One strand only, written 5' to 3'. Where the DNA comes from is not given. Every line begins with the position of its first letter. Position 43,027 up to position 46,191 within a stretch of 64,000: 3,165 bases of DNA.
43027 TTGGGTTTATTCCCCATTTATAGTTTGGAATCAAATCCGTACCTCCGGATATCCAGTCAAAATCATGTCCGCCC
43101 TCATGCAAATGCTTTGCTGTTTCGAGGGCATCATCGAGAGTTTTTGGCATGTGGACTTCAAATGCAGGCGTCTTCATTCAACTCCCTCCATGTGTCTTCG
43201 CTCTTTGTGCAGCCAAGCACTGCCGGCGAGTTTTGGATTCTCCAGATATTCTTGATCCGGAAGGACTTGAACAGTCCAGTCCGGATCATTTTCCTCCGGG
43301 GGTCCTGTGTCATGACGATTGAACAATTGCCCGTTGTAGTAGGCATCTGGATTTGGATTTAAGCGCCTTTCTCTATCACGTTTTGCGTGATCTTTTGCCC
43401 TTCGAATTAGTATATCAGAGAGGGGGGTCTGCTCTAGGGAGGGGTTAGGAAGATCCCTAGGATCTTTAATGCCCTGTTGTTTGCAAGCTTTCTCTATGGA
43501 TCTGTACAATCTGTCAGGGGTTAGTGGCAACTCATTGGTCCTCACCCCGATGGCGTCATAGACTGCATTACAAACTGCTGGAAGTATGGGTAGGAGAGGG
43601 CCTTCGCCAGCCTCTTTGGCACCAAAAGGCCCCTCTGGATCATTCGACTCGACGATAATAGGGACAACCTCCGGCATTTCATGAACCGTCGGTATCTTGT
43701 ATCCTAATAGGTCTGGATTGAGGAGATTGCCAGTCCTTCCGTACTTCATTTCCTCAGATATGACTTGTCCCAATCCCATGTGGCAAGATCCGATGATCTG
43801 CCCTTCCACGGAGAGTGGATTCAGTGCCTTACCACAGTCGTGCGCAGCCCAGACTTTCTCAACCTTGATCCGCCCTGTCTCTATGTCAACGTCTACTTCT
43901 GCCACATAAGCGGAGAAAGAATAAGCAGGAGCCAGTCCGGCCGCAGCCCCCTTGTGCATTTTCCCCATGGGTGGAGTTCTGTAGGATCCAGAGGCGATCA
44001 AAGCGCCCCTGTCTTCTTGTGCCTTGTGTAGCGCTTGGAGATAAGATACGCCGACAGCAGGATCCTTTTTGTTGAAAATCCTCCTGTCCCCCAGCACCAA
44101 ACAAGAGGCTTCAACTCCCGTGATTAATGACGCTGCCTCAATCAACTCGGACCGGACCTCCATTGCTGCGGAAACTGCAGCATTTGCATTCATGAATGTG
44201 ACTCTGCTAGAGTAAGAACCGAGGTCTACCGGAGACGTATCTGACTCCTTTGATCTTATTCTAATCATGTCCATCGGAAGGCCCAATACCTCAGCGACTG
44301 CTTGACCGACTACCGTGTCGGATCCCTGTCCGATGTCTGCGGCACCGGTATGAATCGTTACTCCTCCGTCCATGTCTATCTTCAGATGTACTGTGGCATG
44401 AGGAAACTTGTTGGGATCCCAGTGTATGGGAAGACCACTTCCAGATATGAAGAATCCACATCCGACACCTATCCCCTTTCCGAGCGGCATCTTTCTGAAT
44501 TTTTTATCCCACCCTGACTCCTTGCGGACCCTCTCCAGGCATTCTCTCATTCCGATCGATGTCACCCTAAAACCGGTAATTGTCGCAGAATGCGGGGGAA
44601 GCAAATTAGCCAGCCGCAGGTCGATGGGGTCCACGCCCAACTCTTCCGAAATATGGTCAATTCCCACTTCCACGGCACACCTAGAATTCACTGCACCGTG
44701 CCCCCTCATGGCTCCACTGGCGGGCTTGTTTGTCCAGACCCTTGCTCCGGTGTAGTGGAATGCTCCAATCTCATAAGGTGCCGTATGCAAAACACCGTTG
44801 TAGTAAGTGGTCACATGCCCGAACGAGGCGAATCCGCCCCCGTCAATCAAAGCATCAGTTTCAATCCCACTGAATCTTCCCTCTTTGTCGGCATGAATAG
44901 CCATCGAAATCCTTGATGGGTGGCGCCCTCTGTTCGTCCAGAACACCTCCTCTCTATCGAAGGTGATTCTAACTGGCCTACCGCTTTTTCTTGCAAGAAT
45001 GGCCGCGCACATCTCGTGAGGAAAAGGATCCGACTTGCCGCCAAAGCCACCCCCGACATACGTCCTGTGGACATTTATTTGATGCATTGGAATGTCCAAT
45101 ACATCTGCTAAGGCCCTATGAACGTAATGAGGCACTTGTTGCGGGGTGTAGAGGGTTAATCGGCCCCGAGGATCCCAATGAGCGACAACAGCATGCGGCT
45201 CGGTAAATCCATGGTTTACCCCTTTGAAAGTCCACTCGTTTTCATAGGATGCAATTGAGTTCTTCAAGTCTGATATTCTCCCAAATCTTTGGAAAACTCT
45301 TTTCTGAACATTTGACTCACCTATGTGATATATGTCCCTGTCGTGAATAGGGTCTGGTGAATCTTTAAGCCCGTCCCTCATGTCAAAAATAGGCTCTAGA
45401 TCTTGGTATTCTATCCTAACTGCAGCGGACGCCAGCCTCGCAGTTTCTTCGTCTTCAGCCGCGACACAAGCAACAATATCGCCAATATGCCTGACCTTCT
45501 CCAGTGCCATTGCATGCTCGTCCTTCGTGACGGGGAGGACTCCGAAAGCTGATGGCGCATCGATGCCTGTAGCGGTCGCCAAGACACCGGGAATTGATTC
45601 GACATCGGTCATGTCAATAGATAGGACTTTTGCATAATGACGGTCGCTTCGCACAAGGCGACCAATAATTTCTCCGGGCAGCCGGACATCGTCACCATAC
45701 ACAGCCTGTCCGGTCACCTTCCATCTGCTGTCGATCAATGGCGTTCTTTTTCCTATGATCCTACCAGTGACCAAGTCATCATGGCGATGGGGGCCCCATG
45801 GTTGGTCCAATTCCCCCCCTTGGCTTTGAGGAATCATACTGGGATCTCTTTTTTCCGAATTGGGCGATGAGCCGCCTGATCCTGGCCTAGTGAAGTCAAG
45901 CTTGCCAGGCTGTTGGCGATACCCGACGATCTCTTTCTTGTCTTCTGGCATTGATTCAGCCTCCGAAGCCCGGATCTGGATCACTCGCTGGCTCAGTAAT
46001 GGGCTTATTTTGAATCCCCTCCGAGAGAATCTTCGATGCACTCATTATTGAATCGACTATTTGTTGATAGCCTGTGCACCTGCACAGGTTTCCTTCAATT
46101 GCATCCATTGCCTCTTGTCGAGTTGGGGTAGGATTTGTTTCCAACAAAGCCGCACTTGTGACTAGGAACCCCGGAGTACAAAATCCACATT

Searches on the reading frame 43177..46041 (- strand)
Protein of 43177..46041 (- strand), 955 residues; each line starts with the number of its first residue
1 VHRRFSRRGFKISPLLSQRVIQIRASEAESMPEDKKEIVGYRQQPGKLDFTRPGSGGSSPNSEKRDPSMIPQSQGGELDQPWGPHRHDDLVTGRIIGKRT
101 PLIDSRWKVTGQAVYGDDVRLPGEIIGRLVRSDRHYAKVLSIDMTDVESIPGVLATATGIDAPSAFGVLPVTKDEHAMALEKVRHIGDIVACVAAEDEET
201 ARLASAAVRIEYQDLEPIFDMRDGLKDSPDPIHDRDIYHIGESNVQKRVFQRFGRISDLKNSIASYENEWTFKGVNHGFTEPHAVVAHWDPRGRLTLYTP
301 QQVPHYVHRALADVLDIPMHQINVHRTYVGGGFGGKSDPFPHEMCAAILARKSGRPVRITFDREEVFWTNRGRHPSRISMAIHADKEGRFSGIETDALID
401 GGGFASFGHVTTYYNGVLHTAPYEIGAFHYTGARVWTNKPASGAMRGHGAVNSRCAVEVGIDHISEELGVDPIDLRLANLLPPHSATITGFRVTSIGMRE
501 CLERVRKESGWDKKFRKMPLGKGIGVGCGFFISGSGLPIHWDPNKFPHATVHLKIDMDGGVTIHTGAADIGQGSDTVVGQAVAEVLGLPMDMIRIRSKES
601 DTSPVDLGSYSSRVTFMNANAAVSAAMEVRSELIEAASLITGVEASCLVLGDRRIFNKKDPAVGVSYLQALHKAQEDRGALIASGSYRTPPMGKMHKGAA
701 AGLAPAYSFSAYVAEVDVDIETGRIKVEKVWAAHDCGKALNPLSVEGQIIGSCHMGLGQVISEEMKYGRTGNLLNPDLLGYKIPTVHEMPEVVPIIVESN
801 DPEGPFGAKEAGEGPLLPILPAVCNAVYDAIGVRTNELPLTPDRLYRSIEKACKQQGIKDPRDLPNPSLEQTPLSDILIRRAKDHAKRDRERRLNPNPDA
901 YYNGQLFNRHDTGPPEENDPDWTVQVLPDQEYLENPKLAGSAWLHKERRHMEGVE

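Call 55: search_protein_families(library=pfam, proteins=[window:43177-46041:-], max_evalue=0.00001)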
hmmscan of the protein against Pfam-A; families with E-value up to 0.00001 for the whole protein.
window:43177-46041:- (955 aa): 3 families
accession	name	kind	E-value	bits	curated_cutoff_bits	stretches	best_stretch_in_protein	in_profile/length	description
PF20256.3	MoCoBD_2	-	1.8e-71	241.4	27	1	506-790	3-283/283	Molybdopterin cofactor-binding domain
PF02738.23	MoCoBD_1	-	5.6e-66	222.5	27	1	252-480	14-244/244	Molybdopterin cofactor-binding domain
PF01315.27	Ald_Xan_dh_C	-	2.7e-23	82.8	31.3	1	110-215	1-109/110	Aldehyde oxidase and xanthine dehydrogenase, a/b hammerhead domain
